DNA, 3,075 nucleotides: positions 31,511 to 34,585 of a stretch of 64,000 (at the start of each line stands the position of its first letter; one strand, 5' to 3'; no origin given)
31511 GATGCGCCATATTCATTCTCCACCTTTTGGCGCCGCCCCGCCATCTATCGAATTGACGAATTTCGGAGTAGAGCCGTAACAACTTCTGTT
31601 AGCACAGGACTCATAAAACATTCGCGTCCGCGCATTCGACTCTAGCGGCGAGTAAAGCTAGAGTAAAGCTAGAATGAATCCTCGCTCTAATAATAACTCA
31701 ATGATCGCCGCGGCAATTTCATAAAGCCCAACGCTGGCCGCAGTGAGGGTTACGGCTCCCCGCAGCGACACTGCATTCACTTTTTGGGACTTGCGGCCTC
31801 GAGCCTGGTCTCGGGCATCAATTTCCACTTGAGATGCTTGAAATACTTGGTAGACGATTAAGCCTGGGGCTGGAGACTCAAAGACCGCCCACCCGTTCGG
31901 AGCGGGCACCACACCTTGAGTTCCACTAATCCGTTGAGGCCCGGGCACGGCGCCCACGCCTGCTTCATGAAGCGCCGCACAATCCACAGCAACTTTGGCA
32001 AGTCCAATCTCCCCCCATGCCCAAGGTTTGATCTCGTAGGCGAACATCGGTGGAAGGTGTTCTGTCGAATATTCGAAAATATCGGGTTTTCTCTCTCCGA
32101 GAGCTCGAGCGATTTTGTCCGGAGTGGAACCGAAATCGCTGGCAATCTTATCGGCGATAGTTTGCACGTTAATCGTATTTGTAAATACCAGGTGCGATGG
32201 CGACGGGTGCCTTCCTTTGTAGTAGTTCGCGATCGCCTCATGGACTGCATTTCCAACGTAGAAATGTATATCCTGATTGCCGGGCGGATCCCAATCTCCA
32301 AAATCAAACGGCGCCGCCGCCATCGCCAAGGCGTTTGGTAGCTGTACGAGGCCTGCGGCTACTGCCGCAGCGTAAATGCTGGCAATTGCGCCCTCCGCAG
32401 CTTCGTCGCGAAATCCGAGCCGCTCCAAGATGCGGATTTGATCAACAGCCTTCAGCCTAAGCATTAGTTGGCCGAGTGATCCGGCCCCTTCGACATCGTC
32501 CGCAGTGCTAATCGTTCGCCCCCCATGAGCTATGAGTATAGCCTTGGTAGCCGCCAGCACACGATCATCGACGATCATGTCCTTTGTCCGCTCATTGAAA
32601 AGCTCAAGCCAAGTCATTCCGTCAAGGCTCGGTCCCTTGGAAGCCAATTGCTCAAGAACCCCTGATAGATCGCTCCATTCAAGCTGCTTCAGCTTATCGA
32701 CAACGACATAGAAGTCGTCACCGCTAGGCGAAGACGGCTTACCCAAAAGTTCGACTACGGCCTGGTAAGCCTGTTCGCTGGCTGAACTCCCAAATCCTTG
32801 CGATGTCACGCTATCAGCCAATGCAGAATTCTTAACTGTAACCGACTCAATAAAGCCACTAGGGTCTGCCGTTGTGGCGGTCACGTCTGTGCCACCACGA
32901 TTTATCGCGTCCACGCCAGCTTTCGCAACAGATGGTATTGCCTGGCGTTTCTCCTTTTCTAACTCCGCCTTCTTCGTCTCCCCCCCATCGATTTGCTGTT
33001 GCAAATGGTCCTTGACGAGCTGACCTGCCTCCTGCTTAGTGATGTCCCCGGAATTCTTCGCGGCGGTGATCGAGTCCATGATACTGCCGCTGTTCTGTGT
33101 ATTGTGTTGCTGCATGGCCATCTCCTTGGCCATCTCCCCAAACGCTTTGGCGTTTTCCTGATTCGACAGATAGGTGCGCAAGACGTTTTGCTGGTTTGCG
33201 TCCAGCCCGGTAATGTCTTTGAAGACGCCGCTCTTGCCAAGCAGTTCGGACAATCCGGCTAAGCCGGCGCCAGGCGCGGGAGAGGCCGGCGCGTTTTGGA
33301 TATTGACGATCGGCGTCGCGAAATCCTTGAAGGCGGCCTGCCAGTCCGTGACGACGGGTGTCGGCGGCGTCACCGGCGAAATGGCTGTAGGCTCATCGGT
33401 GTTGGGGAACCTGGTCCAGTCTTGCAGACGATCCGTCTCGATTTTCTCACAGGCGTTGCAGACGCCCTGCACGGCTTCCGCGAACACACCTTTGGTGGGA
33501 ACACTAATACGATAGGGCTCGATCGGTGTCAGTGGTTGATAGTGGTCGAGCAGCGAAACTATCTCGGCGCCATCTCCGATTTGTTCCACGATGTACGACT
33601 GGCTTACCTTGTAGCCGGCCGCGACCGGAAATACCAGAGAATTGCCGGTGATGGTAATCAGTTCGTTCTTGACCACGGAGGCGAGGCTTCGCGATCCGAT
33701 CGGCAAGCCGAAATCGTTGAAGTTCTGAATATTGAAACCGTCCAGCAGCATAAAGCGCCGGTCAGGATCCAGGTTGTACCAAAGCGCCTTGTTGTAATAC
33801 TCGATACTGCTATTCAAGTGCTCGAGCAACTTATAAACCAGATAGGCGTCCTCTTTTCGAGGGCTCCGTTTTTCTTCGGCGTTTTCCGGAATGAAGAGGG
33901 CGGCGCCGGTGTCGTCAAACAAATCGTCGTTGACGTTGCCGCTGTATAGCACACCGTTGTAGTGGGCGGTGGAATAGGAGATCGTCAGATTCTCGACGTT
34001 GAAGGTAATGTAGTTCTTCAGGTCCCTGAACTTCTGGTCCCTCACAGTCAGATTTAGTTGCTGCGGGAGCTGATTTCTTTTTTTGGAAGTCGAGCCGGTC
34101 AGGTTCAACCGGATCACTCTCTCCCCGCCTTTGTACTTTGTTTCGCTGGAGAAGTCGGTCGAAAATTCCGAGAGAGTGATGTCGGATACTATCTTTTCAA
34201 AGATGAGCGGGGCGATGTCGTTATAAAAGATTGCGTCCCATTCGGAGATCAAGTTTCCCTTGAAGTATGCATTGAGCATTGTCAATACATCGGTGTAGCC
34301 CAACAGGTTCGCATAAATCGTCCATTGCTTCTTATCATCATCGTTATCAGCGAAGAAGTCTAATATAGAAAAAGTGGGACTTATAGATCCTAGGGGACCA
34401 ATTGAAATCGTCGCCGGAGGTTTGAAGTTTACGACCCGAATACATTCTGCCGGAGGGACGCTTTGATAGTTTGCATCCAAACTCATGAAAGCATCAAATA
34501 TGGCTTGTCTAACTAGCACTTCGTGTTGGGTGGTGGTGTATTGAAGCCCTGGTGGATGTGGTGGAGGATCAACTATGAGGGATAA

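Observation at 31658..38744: Encapsulin shell gene in a two-gene operon with an uncharacterised cytoplasmic protein of about 2,025 aa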

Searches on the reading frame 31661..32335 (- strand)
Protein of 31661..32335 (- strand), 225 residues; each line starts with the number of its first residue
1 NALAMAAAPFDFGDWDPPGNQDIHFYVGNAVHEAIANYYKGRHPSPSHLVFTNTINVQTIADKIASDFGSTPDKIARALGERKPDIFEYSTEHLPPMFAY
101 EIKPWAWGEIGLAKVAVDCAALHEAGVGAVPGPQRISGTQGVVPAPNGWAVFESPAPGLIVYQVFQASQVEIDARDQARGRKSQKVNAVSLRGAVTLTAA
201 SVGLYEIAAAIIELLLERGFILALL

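Call 86: search_solved_structures(query=A6, max_evalue=10, show_alignments=2)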
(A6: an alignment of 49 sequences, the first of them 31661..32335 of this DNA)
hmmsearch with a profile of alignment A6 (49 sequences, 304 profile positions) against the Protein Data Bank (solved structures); distinct sequences matched with E-value up to 10: 3.
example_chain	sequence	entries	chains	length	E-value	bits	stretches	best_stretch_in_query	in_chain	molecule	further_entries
4biz_A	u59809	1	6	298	1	12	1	19-107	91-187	SENSOR PROTEIN CPXA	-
4biw_A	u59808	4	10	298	1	12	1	23-107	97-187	SENSOR PROTEIN CPXA | Sensor histidine kinase CpxA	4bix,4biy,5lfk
4biu_A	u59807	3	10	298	1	12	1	23-107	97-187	SENSOR PROTEIN CPXA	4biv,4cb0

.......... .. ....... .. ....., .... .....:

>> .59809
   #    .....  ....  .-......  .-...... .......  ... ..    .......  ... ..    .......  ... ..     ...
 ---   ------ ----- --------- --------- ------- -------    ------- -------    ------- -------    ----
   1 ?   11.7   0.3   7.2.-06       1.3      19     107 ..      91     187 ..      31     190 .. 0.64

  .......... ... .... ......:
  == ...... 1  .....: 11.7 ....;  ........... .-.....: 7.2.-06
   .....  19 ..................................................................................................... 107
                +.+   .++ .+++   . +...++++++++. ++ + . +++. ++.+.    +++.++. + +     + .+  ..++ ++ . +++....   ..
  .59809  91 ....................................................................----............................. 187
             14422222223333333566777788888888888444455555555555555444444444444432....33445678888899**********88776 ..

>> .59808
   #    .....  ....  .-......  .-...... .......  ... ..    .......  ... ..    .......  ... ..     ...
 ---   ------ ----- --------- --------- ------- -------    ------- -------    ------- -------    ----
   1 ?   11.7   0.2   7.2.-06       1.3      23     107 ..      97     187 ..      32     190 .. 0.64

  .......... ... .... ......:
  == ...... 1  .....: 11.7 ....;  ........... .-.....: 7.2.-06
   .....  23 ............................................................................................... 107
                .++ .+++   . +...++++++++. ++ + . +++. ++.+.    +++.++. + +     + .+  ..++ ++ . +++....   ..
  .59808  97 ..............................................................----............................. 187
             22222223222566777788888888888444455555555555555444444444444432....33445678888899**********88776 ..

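Call 87: search_protein_families(library=pfam, alignment_id=A6, max_evalue=0.01)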
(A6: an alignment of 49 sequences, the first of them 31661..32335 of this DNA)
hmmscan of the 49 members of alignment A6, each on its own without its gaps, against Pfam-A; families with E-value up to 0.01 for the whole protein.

A. member 1, window:31661-32335:- (225 aa): 0 families

B. families by the number of members that match (of 49 scanned): 2 families
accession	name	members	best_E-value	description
PF15650.12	Tox-REase-9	1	5.3e-05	Restriction endonuclease fold toxin 9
PF03545.18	YopE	1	0.0068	Yersinia virulence determinant (YopE)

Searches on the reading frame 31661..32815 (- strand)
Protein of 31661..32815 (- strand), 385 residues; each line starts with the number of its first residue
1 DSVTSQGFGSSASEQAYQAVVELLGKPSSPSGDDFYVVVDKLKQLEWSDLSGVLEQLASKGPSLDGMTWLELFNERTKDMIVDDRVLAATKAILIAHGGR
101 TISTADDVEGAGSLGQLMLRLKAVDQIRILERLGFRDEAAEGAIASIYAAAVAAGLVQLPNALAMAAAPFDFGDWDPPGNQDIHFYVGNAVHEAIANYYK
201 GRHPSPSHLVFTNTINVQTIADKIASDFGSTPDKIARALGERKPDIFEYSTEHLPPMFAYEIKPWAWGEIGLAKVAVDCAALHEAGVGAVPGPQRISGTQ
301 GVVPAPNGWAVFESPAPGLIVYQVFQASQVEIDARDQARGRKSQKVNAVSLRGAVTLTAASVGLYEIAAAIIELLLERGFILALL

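Call 41: search_solved_structures(query=window:31661-32815:-, max_evalue=10)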
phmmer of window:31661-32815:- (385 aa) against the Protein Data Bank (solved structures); distinct sequences matched with E-value up to 10: 0.

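Call 83: search_protein_representatives(protein=window:31661-32815:-)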
Query: 385 residues. Proteins with E-value up to 0.001 (for the whole library): 251; up to 1e-10: 177; up to 1e-30: 31. The best 150 are listed.
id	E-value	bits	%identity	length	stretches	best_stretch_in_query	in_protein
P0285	1.1e-109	383.3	51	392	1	3-383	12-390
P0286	4.2e-58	213.6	38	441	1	36-382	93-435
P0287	1.1e-57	212.2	39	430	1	37-373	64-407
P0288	7.7e-57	209.4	38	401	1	27-383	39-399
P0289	1.3e-56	208.7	40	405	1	40-382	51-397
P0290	1.6e-55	205.1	42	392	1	38-384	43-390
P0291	9.7e-51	189.3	37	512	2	170-382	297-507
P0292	7.1e-47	176.6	38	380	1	45-384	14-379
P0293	7.3e-46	173.3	35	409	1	39-383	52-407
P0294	4.6e-44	167.4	38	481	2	172-384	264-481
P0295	2.3e-41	158.5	35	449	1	23-385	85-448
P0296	4.2e-41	157.6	40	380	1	117-383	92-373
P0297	4.9e-40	154.1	44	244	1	166-382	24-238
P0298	3.5e-39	151.3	37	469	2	171-370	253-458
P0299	4.0e-39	151.1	39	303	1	93-371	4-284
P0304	5.9e-37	144.0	33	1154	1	18-349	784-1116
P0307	4.3e-35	137.9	34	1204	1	42-376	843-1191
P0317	6.8e-30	120.8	36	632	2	169-349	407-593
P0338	6.4e-22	94.5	34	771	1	119-342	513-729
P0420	3.6e-14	69.0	38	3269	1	162-332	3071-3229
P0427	1.0e-13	67.5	39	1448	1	174-326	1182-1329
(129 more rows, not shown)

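Call 84: search_protein_families(library=pfam, proteins=[P0286, P0291, P0304, P0307, P0317, P0338, P0420, P0427], max_evalue=0.001)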
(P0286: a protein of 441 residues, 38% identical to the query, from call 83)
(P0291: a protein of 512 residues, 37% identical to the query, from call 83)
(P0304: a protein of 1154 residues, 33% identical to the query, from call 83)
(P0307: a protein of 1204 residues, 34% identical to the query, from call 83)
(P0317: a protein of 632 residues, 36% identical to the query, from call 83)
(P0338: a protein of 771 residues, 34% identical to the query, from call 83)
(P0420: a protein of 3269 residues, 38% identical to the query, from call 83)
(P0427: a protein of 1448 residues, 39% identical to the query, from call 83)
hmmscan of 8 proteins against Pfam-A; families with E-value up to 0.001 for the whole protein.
P0286 (441 aa): 0 families

P0291 (512 aa): 0 families

P0304 (1154 aa): 5 families
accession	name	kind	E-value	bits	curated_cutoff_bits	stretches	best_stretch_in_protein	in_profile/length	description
PF22352.2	K319L-like_PKD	-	9.7e-09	35.6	27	0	261-335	9-77/84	K319L-like, PKD domain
PF21027.3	Sde0182_C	-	8e-08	33.2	27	1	265-286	2-23/83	Cellulose-binding protein Sde0182, C-terminal domain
PF02010.21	REJ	-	8.1e-06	25.1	25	1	203-285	42-127/452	REJ domain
PF18911.6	PKD_4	-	1.9e-05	25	27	0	260-285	15-40/85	PKD domain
PF13860.13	FlgD_ig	-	0.00034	21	27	0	386-440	23-78/79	FlgD Ig-like domain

P0307 (1204 aa): 4 families
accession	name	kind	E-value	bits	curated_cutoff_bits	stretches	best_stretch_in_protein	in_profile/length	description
PF21027.3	Sde0182_C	-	1.3e-09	38.9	27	0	266-286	2-22/83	Cellulose-binding protein Sde0182, C-terminal domain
PF22352.2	K319L-like_PKD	-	2.9e-08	34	27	1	153-233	11-82/84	K319L-like, PKD domain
PF02010.21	REJ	-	3.4e-07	29.7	25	0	130-176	84-127/452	REJ domain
PF18911.6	PKD_4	-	5.3e-07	30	27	0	241-286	1-40/85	PKD domain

P0317 (632 aa): 0 families

P0338 (771 aa): 1 family
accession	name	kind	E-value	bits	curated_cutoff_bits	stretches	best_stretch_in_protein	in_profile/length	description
PF13699.11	eCIS_core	-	4.3e-32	110.6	22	1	284-360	1-77/79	eCIS core domain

P0420 (3269 aa): 7 families
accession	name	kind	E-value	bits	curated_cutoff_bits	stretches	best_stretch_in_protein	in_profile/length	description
PF13517.12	FG-GAP_3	-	4.3e-21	75.7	26.9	1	1396-1479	1-61/61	FG-GAP-like repeat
PF01839.29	FG-GAP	-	4.4e-15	55.6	22.1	1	1785-1802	2-19/37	FG-GAP repeat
PF03534.18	SpvB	-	1.1e-14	54.8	22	1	1070-1247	3-186/287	Salmonella virulence plasmid 65kDa B protein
PF05593.20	RHS_repeat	-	2.8e-13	50.3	22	0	2501-2527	2-28/38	RHS Repeat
PF00526.23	Dicty_CTDC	-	7.5e-11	42.1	27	2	846-868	2-24/24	Dictyostelium (slime mold) repeat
PF07676.18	PD40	-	2.1e-08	34.3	20.9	1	230-257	5-32/38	WD40-like Beta Propeller Repeat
PF12256.14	TcdB_toxin_midN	-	0.00038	20.2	24.8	0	1912-1945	127-160/181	Insecticide toxin TcdB middle/N-terminal region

P0427 (1448 aa): 3 families
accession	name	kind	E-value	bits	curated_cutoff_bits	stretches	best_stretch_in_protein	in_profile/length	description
PF12255.14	TcdB_toxin_midC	-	5.5e-21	75.5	25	1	2-93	7-101/147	Insecticide toxin TcdB middle/C-terminal region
PF05593.20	RHS_repeat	-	1.5e-12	48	22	0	527-564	1-35/38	RHS Repeat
PF15654.11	Tox-WTIP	-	3.9e-12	46.6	25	1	1401-1448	32-79/79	Toxin with a conserved tryptophan and TIP tripeptide motif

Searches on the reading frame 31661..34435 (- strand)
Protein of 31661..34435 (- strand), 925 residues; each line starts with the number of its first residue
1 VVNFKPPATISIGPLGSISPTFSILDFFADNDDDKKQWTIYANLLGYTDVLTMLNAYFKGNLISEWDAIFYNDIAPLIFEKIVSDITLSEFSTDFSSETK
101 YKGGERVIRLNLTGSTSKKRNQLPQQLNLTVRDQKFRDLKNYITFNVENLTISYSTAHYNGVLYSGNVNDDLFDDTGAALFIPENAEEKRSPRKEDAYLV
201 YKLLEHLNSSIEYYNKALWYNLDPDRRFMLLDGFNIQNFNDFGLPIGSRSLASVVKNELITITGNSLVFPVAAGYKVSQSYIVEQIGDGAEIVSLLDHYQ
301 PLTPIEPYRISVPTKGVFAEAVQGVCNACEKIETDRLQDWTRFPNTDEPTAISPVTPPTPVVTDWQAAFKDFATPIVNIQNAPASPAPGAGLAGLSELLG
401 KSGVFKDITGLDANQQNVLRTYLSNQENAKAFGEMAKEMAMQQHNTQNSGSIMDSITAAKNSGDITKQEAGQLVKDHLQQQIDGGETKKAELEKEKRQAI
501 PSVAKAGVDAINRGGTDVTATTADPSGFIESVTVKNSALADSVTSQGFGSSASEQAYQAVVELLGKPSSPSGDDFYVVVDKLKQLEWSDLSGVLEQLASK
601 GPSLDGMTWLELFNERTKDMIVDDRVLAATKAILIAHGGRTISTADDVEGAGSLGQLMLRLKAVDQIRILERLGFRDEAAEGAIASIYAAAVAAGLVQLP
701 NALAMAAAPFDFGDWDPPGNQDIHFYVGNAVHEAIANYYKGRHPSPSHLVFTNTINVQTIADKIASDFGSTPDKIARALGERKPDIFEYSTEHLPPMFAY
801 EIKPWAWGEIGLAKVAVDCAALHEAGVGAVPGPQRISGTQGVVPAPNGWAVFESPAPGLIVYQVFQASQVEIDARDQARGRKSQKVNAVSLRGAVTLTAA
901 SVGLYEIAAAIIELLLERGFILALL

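Call 59: predict_structure(alignment_id=A3)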
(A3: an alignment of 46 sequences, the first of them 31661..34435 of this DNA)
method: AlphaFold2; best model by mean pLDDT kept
length: 925 residues; sequences in the alignment: 46
mean_pLDDT: 59.7   pTM: 0.33
mean pLDDT of the five models: 59.7, 58.8, 58.0, 57.3, 57.2
residues with pLDDT >= 90: 121; 70-90: 233; 50-70: 196; < 50: 375
segments of 3 or more residues with pLDDT < 50: 280-286, 289-388, 401-414, 536-550, 640-649, 672-674, 695-757, 770-878, 880-907, 913-925
pLDDT, mean of each block of 10 residues (from residue 1): 71 66 70 92 94 93 91 94 94 93 91 92 93 90 92 85 92 91 81 74 72 76 82 82 82 82 74 71 47 45 37 39 43 42 39 37 44 36 44 52 42 53 63 66 71 81 82 84 75 68 55 54 53 49 34 73 66 73 80 78 66 73 71 60 43 56 58 50 54 45 31 29 31 44 39 43 53 44 27 26 27 32 30 23 27 30 32 45 32 27 43 46 30
secondary structure, 60 per line:
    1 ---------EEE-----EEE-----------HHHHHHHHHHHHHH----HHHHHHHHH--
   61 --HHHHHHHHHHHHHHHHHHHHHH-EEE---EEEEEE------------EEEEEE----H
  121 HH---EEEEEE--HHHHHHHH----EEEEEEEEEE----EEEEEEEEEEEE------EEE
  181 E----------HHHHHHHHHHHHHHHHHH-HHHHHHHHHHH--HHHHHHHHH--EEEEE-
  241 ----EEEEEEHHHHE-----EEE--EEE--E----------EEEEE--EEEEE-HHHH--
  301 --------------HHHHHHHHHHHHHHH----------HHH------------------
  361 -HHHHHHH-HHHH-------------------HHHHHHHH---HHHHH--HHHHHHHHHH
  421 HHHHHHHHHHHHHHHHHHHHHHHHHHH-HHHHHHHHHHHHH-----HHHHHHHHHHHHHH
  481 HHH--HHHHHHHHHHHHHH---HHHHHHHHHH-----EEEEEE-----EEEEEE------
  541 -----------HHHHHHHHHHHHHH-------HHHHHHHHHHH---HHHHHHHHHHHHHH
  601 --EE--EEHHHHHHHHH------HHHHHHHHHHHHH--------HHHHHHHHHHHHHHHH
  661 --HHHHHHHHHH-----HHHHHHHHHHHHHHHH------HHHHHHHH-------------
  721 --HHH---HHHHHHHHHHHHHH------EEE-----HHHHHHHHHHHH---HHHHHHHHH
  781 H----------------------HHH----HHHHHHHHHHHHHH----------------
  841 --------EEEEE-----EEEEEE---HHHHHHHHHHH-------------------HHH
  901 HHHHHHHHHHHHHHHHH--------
elements in order (helices of 4 or more, strands of 3 or more residues): E10-12 E18-20 H32-45 H50-58 H63-84 E86-88 E92-97 E110-115 E126-131 H134-141 E146-155 E160-171 E178-181 H192-209 H211-221 H224-232 E235-239 E245-250 H251-254 E261-263 E266-268 E282-286 E289-293 H295-298 H315-329 H362-368 H370-373 H393-400 H404-408 H411-447 H449-461 H467-483 H486-499 H503-512 E518-523 E529-534 H552-565 H573-583 H587-600 H609-617 H624-636 H645-660 H663-672 H678-693 H700-707 H729-742 E749-751 H757-768 H772-781 H811-824 E849-853 E859-864 H868-878 H898-917

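Call 63: fold_search(model_id=the predicted structure, library=pdb)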
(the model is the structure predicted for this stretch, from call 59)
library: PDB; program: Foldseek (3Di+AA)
matches with E <= 10: 265; with E <= 0.001: 0
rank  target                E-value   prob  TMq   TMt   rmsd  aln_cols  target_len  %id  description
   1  6z1p_AP               9.5e-02  0.18  0.09  0.16  25.3       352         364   10  Structure of the mitochondrial ribosome from Tetrahymena thermophila (released 2020-06-24)
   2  8oz0_C                2.2e-01  0.20  0.10  0.21  19.6       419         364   11  Structure of a human 48S translation initiation complex with eIF4F and eIF4A (released 2024-02-07)
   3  8fy3_A                2.4e-01  0.28  0.10  0.15  21.5       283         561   13  Structure of NOT1:NOT10:NOT11 module of the human CCR4-NOT complex (released 2023-07-26)
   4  8j07_c2               4.9e-01  0.10  0.08  0.11  45.7       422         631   13  96nm repeat of human respiratory doublet microtubule and associated axonemal complexes (released 2023-07-26)
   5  5cwj                  5.4e-01  0.41  0.09  0.33   8.6       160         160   15  Crystal structure of de novo designed helical repeat protein DHR49 (released 2015-12-16)
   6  9i05_Xl               6.0e-01  0.21  0.10  0.20  21.6       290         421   13  Cryo-EM structure of the large subunit of the mitochondrial ribosome from Toxoplasma gondii (released 2025-06-11)
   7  9i05_Xv               6.6e-01  0.23  0.10  0.21  19.8       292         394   12  Cryo-EM structure of the large subunit of the mitochondrial ribosome from Toxoplasma gondii (released 2025-06-11)
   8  4d0p                  8.1e-01  0.33  0.10  0.20   9.2       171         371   13  Crystal structure of human CSN4 (released 2014-07-23)
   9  9gek                  8.1e-01  0.20  0.09  0.12  17.7       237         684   11  Structure of the FAST1-FAST2-RAP module from human FASTKD4 by carrier-driven crystallisation with maltose binding protei (released 2025-01-15)
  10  9hqv_Ym               9.5e-01  0.07  0.07  0.11  17.6       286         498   12  Cryo-EM structure of the small subunit of the mitochondrial ribosome from Toxoplasma gondii (released 2025-06-11)
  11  8fni_11               1.1e+00  0.11  0.10  0.13  14.8       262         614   18  Cryo-EM structure of RNase-treated RESC-B in trypanosomal RNA editing (released 2023-07-19)
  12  6y4l_A                1.2e+00  0.05  0.07  0.16  20.6       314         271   15  Crystal structure of human ER membrane protein complex subunits EMC2 and EMC9 (released 2020-05-27)
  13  8k84_A                1.4e+00  0.12  0.08  0.27  12.9       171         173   15  De novo design protein -N3 (released 2024-07-31)
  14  3dad_B                1.4e+00  0.08  0.08  0.17  15.6       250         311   15  Crystal structure of the N-terminal regulatory domains of the formin FHOD1 (released 2008-09-16)
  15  3s51_D                1.4e+00  0.06  0.08  0.08  19.5       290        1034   13  Structure of FANCI (released 2011-07-27)
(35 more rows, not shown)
